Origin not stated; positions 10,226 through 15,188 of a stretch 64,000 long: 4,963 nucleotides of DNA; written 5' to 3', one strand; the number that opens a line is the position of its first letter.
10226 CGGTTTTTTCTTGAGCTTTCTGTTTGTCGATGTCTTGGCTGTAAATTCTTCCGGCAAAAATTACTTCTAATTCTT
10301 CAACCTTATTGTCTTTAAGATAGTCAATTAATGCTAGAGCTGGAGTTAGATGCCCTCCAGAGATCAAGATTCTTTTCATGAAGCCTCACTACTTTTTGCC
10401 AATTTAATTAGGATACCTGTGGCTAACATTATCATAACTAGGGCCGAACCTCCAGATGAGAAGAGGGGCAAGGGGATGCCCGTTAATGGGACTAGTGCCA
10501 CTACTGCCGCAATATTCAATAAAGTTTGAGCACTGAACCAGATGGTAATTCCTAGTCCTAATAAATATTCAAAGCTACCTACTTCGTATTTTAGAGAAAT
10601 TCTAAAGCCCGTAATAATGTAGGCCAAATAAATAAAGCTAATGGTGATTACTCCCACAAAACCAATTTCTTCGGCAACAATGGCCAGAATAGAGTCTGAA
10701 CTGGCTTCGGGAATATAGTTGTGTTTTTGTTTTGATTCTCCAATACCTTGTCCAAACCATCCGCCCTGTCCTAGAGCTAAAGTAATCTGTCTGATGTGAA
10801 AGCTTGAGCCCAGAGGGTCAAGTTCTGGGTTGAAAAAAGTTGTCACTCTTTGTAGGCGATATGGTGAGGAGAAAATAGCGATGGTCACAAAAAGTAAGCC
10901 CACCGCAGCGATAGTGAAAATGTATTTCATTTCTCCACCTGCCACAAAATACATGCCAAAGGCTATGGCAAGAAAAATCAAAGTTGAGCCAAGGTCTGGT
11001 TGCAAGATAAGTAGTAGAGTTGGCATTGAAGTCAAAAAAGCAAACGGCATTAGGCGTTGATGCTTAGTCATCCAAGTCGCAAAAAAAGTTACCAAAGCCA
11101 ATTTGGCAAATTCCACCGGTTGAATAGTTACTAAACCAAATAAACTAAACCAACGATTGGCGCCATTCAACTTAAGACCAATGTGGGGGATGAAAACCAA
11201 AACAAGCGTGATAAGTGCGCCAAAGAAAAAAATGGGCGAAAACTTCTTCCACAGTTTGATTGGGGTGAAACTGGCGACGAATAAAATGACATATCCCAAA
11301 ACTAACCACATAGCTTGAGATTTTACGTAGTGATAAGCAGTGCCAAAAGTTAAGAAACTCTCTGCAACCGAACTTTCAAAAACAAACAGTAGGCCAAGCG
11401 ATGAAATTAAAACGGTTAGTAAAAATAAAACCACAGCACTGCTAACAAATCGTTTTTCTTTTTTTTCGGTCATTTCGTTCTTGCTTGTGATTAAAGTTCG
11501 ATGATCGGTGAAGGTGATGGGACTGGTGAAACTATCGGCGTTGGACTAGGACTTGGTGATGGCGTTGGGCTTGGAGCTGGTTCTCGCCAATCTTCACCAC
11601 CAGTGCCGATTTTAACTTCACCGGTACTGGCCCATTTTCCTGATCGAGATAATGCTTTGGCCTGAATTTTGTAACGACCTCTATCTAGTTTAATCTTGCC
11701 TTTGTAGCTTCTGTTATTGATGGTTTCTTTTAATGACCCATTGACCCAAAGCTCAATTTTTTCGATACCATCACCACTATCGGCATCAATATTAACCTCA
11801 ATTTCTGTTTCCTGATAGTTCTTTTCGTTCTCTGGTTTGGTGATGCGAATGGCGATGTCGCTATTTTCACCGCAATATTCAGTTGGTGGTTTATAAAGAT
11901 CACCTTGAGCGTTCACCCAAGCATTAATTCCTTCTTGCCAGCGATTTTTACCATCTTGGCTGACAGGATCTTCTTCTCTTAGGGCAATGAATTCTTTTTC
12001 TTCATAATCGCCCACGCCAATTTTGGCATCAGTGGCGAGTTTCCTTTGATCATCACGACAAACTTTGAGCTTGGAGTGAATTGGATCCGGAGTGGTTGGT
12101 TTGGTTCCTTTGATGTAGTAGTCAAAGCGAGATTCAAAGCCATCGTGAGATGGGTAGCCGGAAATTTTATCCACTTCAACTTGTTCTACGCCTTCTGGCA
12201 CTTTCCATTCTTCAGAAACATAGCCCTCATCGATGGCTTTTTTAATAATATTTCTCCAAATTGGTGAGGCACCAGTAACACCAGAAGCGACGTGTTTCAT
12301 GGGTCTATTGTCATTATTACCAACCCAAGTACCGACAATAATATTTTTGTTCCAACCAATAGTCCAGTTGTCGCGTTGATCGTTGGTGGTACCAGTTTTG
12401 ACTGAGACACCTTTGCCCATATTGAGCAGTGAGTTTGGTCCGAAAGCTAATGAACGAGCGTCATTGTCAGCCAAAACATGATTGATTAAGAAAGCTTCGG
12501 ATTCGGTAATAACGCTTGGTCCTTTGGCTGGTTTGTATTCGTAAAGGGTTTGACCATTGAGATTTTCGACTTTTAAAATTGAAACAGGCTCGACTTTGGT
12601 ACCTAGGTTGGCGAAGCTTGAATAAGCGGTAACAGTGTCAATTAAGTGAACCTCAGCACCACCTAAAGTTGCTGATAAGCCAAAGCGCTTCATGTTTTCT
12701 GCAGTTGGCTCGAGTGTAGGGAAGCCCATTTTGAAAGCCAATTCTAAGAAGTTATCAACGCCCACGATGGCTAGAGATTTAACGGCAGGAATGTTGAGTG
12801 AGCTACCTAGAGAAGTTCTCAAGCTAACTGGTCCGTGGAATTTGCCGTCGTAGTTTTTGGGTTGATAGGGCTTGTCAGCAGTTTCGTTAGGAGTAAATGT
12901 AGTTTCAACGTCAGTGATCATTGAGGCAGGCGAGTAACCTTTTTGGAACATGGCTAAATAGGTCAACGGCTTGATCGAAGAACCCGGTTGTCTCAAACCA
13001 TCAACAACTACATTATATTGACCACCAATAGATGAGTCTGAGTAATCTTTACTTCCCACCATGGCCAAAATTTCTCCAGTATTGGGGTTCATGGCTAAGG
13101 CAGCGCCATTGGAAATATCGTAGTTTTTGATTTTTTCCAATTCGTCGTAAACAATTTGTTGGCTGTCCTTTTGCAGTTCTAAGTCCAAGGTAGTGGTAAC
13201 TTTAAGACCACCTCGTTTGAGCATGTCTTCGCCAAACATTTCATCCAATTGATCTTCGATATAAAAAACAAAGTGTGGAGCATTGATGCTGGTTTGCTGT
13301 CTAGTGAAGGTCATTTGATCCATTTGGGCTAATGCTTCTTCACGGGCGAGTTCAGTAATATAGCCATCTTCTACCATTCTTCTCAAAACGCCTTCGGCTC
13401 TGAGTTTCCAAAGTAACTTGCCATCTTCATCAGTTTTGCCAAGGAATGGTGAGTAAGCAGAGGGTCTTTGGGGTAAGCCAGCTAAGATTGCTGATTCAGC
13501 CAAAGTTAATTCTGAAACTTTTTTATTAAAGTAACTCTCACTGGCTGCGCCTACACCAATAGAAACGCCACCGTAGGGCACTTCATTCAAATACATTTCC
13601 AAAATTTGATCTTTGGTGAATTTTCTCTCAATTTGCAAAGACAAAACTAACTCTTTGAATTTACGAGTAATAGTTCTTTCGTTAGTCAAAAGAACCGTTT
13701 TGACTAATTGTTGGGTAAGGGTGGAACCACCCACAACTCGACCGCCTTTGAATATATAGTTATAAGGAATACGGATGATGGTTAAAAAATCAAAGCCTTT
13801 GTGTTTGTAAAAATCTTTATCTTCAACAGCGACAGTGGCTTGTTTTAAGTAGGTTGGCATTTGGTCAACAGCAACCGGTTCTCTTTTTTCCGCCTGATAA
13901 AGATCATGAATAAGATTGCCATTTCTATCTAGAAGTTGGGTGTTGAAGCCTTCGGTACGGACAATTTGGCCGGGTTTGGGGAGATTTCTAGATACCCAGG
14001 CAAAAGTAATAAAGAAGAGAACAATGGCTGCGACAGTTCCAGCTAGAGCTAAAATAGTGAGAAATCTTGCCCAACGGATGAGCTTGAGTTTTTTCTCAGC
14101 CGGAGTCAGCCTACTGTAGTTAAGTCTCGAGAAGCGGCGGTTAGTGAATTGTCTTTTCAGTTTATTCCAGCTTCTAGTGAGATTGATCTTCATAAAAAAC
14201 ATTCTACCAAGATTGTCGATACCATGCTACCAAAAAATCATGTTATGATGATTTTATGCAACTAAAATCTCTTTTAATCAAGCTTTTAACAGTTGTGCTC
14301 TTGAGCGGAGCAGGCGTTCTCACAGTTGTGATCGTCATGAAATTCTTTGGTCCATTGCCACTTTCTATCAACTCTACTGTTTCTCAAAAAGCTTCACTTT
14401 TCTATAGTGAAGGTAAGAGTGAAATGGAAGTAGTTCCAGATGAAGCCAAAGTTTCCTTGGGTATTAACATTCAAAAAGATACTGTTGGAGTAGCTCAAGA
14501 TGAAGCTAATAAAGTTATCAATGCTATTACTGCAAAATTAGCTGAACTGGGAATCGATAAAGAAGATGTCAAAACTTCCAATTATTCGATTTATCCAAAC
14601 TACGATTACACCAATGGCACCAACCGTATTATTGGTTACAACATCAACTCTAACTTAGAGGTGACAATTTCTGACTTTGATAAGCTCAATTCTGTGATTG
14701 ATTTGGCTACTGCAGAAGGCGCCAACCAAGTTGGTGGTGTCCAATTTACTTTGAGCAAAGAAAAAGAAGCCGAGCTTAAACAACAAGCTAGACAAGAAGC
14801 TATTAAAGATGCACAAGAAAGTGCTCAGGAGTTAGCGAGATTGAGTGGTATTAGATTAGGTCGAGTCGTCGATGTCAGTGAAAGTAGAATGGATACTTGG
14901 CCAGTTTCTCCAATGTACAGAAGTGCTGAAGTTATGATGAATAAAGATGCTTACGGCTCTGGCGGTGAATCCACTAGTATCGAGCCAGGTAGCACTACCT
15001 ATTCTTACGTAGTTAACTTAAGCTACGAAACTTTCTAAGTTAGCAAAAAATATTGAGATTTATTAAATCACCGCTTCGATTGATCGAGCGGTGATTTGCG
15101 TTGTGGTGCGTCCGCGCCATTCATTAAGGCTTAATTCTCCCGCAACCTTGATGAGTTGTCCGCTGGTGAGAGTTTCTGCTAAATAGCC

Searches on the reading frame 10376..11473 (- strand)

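Call 35: search_protein_families(library=pfam, proteins=[window:10376-11473:-], max_evalue=0.00001)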
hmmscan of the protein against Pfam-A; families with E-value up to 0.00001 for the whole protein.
window:10376-11473:- (365 aa): 1 family
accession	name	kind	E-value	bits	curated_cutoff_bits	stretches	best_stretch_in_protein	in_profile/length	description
PF01098.24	FTSW_RODA_SPOVE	-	1.7e-87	294.2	26.4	1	16-362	4-354/356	Cell cycle protein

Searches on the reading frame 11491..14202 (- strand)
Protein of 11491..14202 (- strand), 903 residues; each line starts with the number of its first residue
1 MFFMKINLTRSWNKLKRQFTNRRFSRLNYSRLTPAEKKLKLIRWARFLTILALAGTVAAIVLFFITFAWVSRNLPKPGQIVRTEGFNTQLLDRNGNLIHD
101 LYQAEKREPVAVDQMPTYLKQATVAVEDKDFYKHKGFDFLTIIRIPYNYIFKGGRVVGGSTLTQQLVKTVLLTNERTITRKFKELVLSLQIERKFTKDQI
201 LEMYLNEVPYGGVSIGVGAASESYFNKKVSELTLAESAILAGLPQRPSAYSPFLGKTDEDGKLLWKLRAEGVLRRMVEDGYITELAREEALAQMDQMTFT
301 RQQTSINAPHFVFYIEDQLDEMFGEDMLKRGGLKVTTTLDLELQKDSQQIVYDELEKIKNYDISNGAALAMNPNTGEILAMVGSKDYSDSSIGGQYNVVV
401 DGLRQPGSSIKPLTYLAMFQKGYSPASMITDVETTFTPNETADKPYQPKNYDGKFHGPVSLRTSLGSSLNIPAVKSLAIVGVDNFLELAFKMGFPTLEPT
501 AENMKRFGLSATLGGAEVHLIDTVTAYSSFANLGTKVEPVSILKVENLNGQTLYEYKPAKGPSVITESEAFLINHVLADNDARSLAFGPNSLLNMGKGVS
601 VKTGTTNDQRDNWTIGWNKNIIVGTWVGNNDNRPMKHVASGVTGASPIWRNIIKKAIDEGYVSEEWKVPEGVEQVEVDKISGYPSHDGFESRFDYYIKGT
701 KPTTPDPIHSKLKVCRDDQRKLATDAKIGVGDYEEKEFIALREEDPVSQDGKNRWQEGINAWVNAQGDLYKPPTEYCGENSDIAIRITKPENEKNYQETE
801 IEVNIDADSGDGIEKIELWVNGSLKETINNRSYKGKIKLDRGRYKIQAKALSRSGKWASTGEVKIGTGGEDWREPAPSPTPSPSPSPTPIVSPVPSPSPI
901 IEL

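Call 56: search_protein_families(library=pfam, proteins=[window:11491-14202:-], max_evalue=0.0001)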
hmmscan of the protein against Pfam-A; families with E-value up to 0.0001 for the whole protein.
window:11491-14202:- (903 aa): 2 families
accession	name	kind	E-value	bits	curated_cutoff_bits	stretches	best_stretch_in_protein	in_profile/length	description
PF00912.28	Transgly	-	1e-57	194.9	27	1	95-276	2-177/178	Transglycosylase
PF00905.27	Transpeptidase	-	7.1e-20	71.8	22.1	1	366-619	1-266/299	Penicillin binding protein transpeptidase domain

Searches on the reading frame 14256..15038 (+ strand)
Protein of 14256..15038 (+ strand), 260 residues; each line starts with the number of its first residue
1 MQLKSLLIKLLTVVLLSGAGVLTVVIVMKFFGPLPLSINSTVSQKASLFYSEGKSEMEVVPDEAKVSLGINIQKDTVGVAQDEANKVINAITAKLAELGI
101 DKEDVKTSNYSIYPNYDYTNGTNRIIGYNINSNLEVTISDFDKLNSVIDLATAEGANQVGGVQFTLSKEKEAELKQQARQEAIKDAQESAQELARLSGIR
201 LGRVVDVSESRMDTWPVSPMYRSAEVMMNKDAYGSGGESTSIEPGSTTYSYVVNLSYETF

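Call 35: search_protein_families(library=pfam, proteins=[window:14256-15038:+], max_evalue=0.00001)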
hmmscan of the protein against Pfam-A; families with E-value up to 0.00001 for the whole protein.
window:14256-15038:+ (260 aa): 1 family
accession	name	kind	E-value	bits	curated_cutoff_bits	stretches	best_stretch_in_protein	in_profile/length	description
PF04402.19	SIMPL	-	4.9e-53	180.9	25.2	1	53-257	5-205/205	Protein of unknown function (DUF541)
